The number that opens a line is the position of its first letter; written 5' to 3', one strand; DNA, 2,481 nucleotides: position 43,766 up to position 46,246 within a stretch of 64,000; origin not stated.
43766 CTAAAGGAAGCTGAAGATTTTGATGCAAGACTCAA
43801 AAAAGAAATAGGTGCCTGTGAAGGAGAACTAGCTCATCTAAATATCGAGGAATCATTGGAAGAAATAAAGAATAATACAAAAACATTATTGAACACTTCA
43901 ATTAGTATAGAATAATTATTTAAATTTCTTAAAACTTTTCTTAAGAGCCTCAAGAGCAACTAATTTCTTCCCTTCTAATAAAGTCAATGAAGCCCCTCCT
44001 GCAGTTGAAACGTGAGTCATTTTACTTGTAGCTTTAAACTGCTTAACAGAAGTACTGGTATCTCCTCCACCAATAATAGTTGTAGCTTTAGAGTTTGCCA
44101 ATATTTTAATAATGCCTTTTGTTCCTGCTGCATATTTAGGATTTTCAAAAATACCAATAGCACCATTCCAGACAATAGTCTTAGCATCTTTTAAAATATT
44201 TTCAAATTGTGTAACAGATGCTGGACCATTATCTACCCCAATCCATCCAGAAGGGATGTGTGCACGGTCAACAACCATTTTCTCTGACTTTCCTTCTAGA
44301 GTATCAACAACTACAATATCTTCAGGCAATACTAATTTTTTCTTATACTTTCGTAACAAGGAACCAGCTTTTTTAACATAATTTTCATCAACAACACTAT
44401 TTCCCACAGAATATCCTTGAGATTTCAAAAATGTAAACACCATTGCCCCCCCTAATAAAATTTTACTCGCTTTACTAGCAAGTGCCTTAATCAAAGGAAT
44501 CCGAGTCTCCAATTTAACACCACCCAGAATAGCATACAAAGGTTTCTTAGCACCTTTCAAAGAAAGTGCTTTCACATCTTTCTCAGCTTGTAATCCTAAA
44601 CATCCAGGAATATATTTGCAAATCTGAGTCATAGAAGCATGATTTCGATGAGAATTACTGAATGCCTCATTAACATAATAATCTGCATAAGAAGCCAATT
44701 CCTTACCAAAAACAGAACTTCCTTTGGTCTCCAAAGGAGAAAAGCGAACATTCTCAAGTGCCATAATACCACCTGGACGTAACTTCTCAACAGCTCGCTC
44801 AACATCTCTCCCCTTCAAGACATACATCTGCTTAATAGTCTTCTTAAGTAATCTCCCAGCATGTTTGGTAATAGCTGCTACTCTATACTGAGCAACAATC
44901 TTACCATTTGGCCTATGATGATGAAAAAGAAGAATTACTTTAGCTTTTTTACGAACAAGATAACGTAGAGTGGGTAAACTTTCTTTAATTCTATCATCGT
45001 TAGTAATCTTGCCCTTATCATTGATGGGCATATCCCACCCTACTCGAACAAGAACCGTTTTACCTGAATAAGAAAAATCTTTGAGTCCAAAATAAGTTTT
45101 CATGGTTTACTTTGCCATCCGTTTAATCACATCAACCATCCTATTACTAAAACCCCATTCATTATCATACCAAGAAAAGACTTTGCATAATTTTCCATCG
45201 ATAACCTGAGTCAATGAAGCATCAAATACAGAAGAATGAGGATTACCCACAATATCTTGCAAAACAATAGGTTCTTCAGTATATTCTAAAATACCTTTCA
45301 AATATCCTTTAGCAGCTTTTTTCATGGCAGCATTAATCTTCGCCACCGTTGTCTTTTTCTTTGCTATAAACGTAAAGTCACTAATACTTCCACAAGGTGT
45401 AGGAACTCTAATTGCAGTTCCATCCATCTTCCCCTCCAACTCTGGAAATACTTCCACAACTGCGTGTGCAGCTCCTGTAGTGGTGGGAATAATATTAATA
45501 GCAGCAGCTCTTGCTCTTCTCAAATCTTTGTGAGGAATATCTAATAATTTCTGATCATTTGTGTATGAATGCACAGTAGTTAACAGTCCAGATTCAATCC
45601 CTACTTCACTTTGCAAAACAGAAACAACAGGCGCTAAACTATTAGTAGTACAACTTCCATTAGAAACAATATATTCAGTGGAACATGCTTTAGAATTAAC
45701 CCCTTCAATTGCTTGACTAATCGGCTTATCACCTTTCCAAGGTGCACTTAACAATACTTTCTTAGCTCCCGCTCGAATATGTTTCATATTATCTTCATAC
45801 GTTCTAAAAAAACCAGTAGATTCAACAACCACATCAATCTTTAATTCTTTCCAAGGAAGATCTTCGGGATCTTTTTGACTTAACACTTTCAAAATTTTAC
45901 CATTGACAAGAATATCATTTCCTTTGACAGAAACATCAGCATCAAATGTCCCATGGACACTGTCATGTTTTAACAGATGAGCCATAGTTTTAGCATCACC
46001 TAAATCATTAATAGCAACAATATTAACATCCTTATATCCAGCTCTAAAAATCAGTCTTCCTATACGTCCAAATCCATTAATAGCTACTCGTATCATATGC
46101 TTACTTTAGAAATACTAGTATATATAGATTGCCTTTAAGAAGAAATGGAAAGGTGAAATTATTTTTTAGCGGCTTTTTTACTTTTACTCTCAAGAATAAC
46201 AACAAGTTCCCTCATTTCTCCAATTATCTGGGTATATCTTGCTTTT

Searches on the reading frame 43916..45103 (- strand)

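Call 66: search_protein_families(library=pfam, proteins=[window:43916-45103:-], max_evalue=0.00001)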
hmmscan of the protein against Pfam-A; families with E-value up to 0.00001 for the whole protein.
window:43916-45103:- (395 aa): 1 family
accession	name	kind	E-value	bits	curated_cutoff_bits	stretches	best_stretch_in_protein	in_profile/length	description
PF00162.24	PGK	-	1.7e-118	396.4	27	1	7-379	1-379/379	Phosphoglycerate kinase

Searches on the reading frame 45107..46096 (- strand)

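Call 66: search_protein_families(library=pfam, proteins=[window:45107-46096:-], max_evalue=0.00001)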
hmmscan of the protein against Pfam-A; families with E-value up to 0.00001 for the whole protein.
window:45107-46096:- (329 aa): 2 families
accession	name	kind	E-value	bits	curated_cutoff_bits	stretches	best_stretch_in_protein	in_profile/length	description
PF02800.25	Gp_dh_C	-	3e-63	212.6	24.4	1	154-310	1-158/158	Glyceraldehyde 3-phosphate dehydrogenase, C-terminal domain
PF00044.30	Gp_dh_N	-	7.2e-38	129.4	31.7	1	2-99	1-100/101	Glyceraldehyde 3-phosphate dehydrogenase, NAD binding domain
